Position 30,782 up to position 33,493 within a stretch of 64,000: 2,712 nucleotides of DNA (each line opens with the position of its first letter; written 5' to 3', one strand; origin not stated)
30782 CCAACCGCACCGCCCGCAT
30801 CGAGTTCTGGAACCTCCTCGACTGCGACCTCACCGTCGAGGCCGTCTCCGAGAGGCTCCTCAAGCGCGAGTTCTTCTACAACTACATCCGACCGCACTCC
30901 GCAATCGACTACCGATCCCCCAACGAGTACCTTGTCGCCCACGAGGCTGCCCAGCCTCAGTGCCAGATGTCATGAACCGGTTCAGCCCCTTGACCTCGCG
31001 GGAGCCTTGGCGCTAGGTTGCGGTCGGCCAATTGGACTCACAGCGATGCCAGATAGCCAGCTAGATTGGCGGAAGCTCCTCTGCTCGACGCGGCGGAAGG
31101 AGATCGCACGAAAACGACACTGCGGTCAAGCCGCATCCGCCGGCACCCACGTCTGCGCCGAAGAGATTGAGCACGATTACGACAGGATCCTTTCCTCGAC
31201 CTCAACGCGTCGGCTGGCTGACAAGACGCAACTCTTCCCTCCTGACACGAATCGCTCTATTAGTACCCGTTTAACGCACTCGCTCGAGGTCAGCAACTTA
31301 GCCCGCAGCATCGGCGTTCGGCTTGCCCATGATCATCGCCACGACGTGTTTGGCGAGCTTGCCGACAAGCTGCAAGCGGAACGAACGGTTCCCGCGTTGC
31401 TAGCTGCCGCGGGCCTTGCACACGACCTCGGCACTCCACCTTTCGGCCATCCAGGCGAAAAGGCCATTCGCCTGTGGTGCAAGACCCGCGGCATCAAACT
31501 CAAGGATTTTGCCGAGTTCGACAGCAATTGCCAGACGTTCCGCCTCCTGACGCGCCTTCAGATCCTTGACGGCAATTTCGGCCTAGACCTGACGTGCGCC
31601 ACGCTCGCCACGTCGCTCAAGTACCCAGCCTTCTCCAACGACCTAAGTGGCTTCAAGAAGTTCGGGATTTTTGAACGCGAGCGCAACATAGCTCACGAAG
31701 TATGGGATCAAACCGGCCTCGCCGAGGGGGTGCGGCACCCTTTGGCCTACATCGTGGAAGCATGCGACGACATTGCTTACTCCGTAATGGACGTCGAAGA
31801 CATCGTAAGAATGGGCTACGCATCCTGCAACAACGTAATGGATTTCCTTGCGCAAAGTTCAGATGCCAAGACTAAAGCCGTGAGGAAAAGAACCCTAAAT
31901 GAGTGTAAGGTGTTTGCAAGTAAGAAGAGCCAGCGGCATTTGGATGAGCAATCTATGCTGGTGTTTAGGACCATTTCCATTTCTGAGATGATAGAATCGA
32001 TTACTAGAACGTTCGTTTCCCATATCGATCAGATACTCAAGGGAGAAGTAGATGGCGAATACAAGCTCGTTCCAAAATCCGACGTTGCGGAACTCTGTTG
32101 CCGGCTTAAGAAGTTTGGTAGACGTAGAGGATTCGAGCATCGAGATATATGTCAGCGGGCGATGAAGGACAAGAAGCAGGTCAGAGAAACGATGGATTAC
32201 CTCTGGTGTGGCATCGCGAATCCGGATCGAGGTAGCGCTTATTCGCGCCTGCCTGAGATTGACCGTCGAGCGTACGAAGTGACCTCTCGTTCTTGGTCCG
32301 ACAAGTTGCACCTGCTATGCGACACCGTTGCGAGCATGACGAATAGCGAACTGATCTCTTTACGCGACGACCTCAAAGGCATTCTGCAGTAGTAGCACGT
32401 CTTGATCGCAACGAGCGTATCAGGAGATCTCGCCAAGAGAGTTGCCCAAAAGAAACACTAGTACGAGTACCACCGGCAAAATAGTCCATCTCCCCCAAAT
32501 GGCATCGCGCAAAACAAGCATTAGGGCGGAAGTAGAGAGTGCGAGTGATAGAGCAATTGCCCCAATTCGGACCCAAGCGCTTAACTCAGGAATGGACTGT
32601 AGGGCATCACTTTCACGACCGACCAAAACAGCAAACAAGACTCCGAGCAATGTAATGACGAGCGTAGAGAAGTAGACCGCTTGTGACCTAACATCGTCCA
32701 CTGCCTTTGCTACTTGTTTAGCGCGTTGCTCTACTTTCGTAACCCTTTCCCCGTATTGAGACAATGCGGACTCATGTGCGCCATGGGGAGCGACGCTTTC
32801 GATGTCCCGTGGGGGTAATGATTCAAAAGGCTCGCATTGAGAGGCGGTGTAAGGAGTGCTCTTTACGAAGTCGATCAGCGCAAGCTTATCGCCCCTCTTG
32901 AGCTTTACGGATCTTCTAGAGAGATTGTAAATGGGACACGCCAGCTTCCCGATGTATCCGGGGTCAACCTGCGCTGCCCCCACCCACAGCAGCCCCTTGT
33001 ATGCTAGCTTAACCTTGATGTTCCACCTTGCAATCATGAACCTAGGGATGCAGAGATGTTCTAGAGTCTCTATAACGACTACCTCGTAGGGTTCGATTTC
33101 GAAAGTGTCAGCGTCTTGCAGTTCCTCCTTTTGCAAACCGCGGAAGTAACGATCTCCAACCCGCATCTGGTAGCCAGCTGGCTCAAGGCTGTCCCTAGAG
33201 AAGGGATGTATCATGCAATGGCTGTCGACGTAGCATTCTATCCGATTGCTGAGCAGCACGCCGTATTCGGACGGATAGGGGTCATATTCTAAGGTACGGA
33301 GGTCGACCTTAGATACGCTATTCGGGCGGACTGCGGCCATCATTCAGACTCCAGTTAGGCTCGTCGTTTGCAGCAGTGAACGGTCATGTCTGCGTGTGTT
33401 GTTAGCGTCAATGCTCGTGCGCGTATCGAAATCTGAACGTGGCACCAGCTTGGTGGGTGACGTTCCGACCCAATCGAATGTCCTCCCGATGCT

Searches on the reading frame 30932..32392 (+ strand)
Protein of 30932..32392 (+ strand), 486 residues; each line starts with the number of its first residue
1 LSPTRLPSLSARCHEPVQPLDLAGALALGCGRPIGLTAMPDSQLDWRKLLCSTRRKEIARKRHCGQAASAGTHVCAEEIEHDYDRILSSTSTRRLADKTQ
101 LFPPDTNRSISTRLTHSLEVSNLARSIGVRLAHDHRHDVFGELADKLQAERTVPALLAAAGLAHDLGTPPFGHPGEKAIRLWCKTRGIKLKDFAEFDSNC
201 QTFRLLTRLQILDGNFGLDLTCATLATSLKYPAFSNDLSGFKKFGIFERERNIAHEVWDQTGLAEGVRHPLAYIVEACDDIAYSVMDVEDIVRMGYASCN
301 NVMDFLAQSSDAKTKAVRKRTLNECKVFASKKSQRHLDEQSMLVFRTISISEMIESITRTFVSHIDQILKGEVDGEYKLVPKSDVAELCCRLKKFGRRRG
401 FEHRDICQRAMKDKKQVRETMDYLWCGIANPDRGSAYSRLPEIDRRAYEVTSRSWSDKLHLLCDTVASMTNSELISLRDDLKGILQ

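Call 3: search_protein_families(library=pfam, proteins=[window:30932-32392:+], max_evalue=0.01)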
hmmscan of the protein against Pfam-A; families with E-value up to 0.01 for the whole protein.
window:30932-32392:+ (486 aa): 2 families
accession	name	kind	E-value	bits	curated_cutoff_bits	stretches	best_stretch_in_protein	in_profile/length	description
PF01966.28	HD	-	1.7e-07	31.9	22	1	113-181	1-51/116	HD domain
PF13286.11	HD_assoc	-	0.0088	17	22.2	0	383-476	5-87/91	Phosphohydrolase-associated domain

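Call 4: search_protein_families(library=padloc, proteins=[window:30932-32392:+], max_evalue=0.01)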
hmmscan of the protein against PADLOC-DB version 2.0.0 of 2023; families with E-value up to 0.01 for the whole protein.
window:30932-32392:+ (486 aa): 1 family
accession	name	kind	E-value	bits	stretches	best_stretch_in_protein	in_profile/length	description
PDLC02374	dGTPase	-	1.5e-65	220.1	1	73-477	35-366/395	-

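Call 5: search_protein_families(library=ncbifam, proteins=[window:30932-32392:+], max_evalue=0.01)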
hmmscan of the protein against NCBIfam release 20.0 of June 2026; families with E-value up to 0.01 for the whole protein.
window:30932-32392:+ (486 aa): 11 families
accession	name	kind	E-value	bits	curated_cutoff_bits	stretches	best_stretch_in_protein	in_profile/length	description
NF002205.0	PRK01096.1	equivalog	1.2e-82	278.3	439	1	45-484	2-441/444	deoxyguanosinetriphosphate triphosphohydrolase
TIGR01353.1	dGTP_triPase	subfamily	6.5e-73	246.5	152.35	1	78-471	4-377/389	dGTP triphosphohydrolase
NF003429.0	PRK04926.1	equivalog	2.6e-61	208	405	2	190-418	173-404/500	dGTPase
NF041026.1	antiphage_dGTPase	exception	9.9e-49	166.6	400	2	76-238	16-163/425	anti-phage deoxyguanosine triphosphatase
NF002829.0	PRK03007.1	equivalog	7.7e-45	153.5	385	1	72-481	26-417/425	deoxyguanosinetriphosphate triphosphohydrolase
NF003701.1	PRK05318.1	subfamily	3.1e-41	141.6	383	2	78-254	19-181/426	anti-phage deoxyguanosine triphosphatase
NF002326.0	PRK01286.1-1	equivalog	7.3e-25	88.1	390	1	75-422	31-328/379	deoxyguanosinetriphosphate triphosphohydrolase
NF002328.0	PRK01286.1-3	equivalog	4.4e-21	75.3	467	1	77-304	39-239/404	deoxyguanosinetriphosphate triphosphohydrolase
NF002327.0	PRK01286.1-2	equivalog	5.8e-19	68.4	393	1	78-223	41-156/345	deoxyguanosinetriphosphate triphosphohydrolase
NF002330.0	PRK01286.1-5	equivalog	1.4e-15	57.3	511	1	77-295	26-209/384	deoxyguanosinetriphosphate triphosphohydrolase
NF002329.0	PRK01286.1-4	equivalog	1.1e-14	54.4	494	1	82-237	44-169/342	deoxyguanosinetriphosphate triphosphohydrolase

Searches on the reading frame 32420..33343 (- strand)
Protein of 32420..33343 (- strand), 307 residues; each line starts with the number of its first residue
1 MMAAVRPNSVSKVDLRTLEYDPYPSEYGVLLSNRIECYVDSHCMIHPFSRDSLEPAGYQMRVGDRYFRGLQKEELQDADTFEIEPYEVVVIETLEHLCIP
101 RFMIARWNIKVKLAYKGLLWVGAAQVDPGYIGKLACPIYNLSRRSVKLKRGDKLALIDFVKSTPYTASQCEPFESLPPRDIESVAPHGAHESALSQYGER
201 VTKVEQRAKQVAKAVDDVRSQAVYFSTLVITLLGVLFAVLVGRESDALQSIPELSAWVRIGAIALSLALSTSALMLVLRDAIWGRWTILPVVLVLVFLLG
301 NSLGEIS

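Call 3: search_protein_families(library=pfam, proteins=[window:32420-33343:-], max_evalue=0.01)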
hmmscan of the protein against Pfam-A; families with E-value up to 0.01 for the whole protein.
window:32420-33343:- (307 aa): 2 families
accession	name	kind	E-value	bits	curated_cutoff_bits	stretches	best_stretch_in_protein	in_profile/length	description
PF22769.1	DCD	-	1.2e-14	55.1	27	1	32-160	4-151/153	dCTP deaminase-like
PF00692.24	dUTPase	-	0.0041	17.3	22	1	80-161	23-103/129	dUTPase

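Call 4: search_protein_families(library=padloc, proteins=[window:32420-33343:-], max_evalue=0.01)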
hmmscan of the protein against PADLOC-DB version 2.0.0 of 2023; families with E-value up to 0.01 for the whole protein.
window:32420-33343:- (307 aa): 0 families

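Call 5: search_protein_families(library=ncbifam, proteins=[window:32420-33343:-], max_evalue=0.01)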
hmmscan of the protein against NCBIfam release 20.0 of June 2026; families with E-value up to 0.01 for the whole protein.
window:32420-33343:- (307 aa): 2 families
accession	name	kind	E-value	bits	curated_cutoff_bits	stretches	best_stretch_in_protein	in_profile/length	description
TIGR02274.1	dCTP_deam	equivalog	1.6e-16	60.6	92.8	1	35-163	7-155/180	dCTP deaminase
TIGR00576.1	dut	superfamily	5.6e-06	26.1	102.55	1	79-157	31-111/143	dUTP diphosphatase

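Call 40: search_solved_structures(query=window:32420-33343:-, max_evalue=1, show_alignments=2)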
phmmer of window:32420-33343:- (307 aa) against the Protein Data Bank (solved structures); distinct sequences matched with E-value up to 1: 46.
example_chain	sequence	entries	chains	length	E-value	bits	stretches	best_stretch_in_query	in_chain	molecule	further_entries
9ln0_A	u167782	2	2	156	4.9e-16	62.1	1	41-161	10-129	dCTP deaminase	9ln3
8y1w_A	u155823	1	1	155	2.1e-13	53.4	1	41-161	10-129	dCTP deaminase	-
8c8i_A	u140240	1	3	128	3.1e-05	26.6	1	74-157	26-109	Deoxyuridine 5'-triphosphate nucleotidohydrolase, mitochondrial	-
7pwj_AAA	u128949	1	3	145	4.2e-05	26.2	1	74-157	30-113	Deoxyuridine 5'-triphosphate nucleotidohydrolase, mitochondrial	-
1q5h_A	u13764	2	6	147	4.3e-05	26.1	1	74-157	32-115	dUTP pyrophosphatase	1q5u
4xjc_A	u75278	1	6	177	4.4e-05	26.1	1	75-164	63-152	Deoxycytidine triphosphate deaminase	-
2hqu_A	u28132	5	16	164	5.6e-05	25.8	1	74-157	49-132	Deoxyuridine 5'-triphosphate nucleotidohydrolase | dUTP pyrophosphatase | Deoxyuridine 5'-triphosphate nucleotidohydrolase, mitochondrial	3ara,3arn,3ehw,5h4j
24ok_A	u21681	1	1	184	7.5e-05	25.4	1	74-157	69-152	Deoxyuridine 5'-triphosphate nucleotidohydrolase, mitochondrial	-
2j4h_A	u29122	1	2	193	0.00015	24.3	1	74-160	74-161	DEOXYCYTIDINE TRIPHOSPHATE DEAMINASE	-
1xs4_A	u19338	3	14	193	0.00015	24.3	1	74-160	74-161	Deoxycytidine triphosphate deaminase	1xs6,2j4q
2v9x_A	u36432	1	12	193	0.00015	24.3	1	74-160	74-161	DEOXYCYTIDINE TRIPHOSPHATE DEAMINASE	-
1xs1_A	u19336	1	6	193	0.00015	24.3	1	74-160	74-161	Deoxycytidine triphosphate deaminase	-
6ljj_A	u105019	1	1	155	0.00018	24.1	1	74-157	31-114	Deoxyuridine 5'-triphosphate nucleotidohydrolase, mitochondrial isoform 1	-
7bpd_A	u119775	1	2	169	0.00022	23.8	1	74-157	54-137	Deoxyuridine triphosphatase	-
2qlp_A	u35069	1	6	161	0.0019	20.8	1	76-161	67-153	Deoxycytidine triphosphate deaminase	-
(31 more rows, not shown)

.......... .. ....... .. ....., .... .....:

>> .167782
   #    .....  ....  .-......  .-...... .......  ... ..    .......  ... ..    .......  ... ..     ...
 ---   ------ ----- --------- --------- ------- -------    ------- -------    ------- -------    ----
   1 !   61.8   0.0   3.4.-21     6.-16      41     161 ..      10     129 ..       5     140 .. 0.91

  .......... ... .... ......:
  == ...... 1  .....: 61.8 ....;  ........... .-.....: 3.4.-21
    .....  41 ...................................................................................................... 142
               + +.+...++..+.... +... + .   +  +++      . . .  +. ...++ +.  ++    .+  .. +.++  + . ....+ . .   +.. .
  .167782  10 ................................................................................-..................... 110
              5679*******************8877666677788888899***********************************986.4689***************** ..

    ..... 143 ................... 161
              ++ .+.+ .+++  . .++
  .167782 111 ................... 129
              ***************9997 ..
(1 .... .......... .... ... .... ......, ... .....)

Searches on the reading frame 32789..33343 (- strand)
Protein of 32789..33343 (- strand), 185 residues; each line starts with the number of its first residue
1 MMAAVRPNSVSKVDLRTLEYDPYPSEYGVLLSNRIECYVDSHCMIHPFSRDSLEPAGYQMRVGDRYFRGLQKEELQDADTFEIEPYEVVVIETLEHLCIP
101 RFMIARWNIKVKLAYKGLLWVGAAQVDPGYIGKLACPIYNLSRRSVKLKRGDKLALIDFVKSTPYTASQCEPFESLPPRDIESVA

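Call 80: find_homologous_proteins(query=window:32789-33343:-, max_evalue=0.00001)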
Query window:32789-33343:- (185 aa): 117 proteins with E <= 0.00001 among 151 candidates.
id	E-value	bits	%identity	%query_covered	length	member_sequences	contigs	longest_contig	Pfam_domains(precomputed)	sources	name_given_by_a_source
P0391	5.0e-120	416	100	99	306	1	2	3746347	PF22769.2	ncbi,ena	-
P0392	3.0e-84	299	74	99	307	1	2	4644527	PF22769.2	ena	-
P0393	1.8e-76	274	68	99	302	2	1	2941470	PF22769.2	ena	-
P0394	8.4e-74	265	66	99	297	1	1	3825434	PF22769.2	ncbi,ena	-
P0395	6.6e-73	262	65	99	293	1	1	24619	PF22769.2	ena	-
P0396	1.8e-69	251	66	91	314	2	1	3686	PF22769.2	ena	-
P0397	2.2e-69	251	67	91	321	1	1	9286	PF22769.2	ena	-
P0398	2.9e-69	250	68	91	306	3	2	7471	PF22769.2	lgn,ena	-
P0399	3.5e-69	250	67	91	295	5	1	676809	PF22769.2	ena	-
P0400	5.0e-69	250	65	97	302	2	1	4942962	PF22769.2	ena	-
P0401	1.8e-68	248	64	91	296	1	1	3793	PF22769.2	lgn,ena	-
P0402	1.1e-67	245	67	92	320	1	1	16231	PF22769.2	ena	-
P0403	2.6e-67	244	65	90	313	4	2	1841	PF22769.2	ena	-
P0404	4.4e-67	243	65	91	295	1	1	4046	PF22769.2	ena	-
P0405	1.4e-66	242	65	90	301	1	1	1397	PF22769.2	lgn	-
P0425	7.8e-43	164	52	83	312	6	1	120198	PF22769.2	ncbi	-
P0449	8.6e-40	154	53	76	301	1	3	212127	PF22769.2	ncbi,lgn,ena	-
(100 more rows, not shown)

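Call 81: find_encoding_contigs(protein=P0449, flank=6000, max_places=2)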
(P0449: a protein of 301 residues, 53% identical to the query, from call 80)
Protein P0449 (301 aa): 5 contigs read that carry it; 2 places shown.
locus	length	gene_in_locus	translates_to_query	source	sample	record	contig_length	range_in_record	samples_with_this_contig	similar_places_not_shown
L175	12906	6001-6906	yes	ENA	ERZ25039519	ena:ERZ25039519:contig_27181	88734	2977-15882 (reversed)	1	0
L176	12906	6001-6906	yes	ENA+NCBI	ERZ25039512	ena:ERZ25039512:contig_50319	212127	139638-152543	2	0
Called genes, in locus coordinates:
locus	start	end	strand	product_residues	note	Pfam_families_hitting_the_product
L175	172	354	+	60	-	-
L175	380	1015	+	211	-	-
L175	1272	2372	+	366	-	PF00037:Fer4, PF12797:Fer4_2 (weak), PF12837:Fer4_6, PF13237:Fer4_10 (weak), PF12838:Fer4_7 (weak), PF13183:Fer4_8 (weak), PF13484:Fer4_16, PF01645:Glu_synthase, +2 more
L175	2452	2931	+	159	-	PF01645:Glu_synthase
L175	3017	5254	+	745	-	PF01493:GXGXG, PF14691:Fer4_20, PF01262:AlaDh_PNT_C (faint), PF00070:Pyr_redox (faint), PF01266:DAO (weak), PF07992:Pyr_redox_2, PF13450:NAD_binding_8, PF13738:Pyr_redox_3 (weak), +3 more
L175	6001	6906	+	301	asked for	PF22769:DCD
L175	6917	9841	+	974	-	PF02811:PHP (weak)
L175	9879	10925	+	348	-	PF00709:Adenylsucc_synt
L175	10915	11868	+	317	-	PF22769:DCD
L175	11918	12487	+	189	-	PF01712:dNK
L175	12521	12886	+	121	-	-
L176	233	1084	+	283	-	-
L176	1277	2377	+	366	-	PF00037:Fer4, PF12797:Fer4_2 (weak), PF12837:Fer4_6, PF13237:Fer4_10 (weak), PF12838:Fer4_7 (weak), PF13183:Fer4_8 (weak), PF13484:Fer4_16, PF01645:Glu_synthase, +2 more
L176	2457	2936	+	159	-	PF01645:Glu_synthase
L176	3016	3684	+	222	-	PF01493:GXGXG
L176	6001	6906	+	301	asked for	PF22769:DCD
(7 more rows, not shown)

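Call 82: find_encoding_contigs(protein=P0425, flank=6000, max_places=2)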
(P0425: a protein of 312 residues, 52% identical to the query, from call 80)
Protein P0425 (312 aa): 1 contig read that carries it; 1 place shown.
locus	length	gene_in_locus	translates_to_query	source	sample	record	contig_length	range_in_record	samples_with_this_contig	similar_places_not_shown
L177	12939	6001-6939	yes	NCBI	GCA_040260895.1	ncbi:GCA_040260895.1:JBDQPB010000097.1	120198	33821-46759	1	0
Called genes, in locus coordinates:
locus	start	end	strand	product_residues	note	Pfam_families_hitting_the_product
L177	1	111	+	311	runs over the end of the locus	PF01075:Glyco_transf_9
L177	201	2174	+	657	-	PF02824:TGS, PF07973:tRNA_SAD, PF00587:tRNA-synt_2b, PF03129:HGTP_anticodon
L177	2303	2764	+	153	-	PF05198:IF3_N, PF00707:IF3_C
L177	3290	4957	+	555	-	PF13482:RNase_H_2, PF04250:DUF429 (faint)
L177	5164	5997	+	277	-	PF00709:Adenylsucc_synt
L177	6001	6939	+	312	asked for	PF22769:DCD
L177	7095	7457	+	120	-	PF01712:dNK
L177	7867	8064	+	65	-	PF01632:Ribosomal_L35p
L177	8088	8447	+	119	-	PF00453:Ribosomal_L20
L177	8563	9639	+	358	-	PF02912:Phe_tRNA-synt_N, PF01409:tRNA-synt_2d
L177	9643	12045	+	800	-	PF01588:tRNA_bind, PF03483:B3_4, PF03484:B5, PF17759:tRNA_synthFbeta, PF03147:FDX-ACB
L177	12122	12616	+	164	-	PF10517:DM13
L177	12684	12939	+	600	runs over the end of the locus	PF00009:GTP_EFTU, PF22042:EF-G_D2 (faint), PF03144:GTP_EFTU_D2, PF14492:EFG_III (faint), PF00679:EFG_C, PF06421:LepA_C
